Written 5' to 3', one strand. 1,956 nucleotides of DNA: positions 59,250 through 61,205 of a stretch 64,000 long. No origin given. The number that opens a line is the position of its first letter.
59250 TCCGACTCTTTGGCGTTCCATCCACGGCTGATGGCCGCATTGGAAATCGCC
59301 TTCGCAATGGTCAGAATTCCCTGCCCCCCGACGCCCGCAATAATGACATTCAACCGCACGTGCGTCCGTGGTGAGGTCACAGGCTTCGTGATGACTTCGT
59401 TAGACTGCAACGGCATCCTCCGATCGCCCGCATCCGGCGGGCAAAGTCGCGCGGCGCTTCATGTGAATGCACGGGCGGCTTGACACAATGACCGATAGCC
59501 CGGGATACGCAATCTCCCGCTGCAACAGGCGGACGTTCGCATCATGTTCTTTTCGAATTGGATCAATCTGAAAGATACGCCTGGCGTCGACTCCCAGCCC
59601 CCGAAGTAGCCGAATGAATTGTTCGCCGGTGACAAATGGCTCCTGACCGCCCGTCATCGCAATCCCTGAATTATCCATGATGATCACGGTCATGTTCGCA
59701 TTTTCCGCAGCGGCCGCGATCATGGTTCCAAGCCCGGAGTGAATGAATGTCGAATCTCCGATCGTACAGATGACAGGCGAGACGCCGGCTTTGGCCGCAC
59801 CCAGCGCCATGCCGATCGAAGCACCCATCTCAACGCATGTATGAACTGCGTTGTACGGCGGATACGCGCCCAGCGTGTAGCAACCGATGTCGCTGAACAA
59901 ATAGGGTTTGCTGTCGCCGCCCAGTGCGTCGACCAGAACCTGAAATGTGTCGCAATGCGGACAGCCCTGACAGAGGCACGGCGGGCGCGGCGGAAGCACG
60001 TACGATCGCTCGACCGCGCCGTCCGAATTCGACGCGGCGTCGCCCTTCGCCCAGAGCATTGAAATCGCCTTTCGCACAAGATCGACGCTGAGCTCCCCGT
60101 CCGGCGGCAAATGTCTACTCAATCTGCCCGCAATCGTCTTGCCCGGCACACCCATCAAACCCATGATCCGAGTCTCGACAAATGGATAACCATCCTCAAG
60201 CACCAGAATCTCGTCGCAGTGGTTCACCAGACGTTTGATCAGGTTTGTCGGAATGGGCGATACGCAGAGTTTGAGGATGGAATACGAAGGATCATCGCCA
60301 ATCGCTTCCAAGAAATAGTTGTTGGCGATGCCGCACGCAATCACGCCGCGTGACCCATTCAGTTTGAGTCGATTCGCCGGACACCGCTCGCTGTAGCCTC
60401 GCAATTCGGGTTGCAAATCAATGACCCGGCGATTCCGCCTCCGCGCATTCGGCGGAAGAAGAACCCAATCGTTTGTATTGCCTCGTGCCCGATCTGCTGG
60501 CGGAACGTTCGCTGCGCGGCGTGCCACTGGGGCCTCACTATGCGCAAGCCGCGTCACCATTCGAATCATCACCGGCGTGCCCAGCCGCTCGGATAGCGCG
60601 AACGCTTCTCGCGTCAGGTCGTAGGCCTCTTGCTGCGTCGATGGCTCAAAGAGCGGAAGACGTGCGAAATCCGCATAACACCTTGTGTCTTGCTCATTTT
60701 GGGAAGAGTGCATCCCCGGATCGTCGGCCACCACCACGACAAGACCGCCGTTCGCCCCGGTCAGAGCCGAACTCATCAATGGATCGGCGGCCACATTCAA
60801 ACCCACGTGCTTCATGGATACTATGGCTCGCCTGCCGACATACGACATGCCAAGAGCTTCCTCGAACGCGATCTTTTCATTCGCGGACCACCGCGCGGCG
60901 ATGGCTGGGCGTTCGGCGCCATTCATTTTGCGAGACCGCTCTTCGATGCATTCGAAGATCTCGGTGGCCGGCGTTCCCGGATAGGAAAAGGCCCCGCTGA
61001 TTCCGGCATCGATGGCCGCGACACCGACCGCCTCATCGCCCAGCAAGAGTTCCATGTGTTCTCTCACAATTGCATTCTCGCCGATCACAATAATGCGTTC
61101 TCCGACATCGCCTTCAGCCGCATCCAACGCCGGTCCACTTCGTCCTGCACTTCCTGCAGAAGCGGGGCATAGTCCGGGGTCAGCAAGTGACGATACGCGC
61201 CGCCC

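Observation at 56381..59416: IorB fused to an ADP-forming acyl-CoA synthetase in beta-alpha order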

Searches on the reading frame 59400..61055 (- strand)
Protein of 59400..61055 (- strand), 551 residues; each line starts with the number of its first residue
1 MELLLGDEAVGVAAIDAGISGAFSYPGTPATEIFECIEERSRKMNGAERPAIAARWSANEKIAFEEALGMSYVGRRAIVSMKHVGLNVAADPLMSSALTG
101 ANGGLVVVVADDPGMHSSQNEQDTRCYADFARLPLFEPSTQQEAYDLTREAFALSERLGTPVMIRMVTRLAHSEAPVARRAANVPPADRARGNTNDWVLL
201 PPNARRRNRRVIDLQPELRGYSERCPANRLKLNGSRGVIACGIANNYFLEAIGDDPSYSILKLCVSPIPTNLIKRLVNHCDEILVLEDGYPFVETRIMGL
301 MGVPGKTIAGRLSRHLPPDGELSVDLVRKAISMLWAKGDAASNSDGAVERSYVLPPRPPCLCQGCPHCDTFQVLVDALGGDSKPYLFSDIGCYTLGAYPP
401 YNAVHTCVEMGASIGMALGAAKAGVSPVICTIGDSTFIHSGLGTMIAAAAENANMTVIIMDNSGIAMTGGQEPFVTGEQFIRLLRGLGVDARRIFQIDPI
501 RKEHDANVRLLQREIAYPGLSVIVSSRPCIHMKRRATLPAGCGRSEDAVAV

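Call 29: search_solved_structures(query=window:59400-61055:-, show_alignments=1)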
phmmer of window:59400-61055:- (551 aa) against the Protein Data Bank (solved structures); distinct sequences matched with E-value up to 0.001: 3.
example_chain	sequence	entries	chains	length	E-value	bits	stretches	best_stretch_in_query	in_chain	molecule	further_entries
1yd7_A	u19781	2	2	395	3.2e-09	39.1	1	3-173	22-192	2-keto acid:ferredoxin oxidoreductase subunit alpha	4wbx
5b48_B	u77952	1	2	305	0.00013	24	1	365-472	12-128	2-oxoacid--ferredoxin oxidoreductase beta subunit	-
6n2n_B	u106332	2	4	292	0.00058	21.8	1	358-472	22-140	Pyruvate ferredoxin/flavodoxin oxidoreductase, beta subunit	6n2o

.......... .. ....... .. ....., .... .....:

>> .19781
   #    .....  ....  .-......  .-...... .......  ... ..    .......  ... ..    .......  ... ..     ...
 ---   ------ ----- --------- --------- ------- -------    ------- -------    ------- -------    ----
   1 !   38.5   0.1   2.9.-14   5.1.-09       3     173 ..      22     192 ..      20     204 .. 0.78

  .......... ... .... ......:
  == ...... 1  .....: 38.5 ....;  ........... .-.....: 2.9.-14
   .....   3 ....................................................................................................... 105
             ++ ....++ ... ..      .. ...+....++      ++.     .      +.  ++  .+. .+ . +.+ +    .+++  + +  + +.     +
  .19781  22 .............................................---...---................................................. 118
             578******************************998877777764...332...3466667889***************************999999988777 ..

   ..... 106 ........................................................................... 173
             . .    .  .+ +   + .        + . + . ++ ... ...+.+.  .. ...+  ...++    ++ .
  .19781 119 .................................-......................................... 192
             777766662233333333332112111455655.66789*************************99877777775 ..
